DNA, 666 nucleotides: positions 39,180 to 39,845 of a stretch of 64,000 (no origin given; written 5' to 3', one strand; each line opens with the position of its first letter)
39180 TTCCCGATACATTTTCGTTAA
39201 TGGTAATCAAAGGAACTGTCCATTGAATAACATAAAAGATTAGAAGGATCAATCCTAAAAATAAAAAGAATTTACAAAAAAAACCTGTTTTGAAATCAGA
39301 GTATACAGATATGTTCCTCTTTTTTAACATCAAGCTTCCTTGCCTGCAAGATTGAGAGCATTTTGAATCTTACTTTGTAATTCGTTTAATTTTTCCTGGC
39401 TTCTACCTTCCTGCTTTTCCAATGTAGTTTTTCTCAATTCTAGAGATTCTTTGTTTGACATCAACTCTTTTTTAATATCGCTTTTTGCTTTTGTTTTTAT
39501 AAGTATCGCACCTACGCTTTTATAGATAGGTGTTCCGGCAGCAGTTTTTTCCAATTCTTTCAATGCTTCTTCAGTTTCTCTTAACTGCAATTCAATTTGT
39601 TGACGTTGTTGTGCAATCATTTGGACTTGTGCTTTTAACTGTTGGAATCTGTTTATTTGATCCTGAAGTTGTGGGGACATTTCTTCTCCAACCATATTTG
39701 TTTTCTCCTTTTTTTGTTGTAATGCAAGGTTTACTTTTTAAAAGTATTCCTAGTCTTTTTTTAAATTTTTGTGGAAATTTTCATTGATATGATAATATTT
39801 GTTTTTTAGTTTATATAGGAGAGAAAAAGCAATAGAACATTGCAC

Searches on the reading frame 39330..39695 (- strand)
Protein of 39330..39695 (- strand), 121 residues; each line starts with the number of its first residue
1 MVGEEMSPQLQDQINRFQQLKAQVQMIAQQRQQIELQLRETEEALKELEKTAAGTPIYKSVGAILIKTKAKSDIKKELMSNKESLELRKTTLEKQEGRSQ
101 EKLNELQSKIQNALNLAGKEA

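Call 42: search_protein_families(library=pfam, proteins=[window:39330-39695:-], max_evalue=0.001)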
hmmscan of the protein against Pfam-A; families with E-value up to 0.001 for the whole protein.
window:39330-39695:- (121 aa): 2 families
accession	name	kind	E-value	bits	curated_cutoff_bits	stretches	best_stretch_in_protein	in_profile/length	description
PF01920.25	Prefoldin_2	-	2e-22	79.6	27.6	1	11-114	1-103/106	Prefoldin subunit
PF18595.6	Nuf2_DHR10-like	-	0.00069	20.1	28.4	0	4-51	15-62/117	Nuf2, DHR10-like domain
